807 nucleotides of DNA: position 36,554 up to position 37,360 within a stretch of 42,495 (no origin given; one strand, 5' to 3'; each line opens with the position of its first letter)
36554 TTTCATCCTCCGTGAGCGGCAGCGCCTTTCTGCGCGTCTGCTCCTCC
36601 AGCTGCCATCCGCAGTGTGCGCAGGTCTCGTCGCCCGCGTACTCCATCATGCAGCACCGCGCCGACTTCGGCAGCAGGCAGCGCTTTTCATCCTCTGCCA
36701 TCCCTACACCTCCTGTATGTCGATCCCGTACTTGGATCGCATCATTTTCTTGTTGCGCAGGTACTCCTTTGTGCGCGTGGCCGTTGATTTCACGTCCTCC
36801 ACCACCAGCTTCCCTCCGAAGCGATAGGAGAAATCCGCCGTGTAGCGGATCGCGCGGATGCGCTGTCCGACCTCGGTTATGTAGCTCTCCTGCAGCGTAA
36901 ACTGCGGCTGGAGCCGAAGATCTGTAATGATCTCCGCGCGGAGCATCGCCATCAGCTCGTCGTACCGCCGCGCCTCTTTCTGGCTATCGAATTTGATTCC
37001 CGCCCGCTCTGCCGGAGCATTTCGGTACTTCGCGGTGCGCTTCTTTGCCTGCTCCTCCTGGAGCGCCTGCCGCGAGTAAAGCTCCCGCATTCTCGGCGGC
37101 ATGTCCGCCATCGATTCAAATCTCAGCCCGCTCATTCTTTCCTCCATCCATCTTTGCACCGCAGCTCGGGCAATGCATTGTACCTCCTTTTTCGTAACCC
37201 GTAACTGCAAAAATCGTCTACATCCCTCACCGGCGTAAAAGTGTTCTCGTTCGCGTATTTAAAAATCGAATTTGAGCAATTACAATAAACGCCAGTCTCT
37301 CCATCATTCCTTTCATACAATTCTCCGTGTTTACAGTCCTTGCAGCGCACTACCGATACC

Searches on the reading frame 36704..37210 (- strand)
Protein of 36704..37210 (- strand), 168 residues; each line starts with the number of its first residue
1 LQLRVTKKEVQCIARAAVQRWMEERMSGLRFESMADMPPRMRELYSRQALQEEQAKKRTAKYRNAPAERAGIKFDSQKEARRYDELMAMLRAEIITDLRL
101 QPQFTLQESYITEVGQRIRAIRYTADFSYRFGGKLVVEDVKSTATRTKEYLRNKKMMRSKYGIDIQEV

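Call 29: search_protein_families(library=pfam, proteins=[window:36704-37210:-], max_evalue=0.01)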
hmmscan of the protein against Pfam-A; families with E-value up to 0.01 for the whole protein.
window:36704-37210:- (168 aa): 1 family
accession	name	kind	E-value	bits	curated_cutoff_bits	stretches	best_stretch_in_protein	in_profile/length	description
PF06356.17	DUF1064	-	7.6e-22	78.3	24.7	1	60-161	2-101/117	Protein of unknown function (DUF1064)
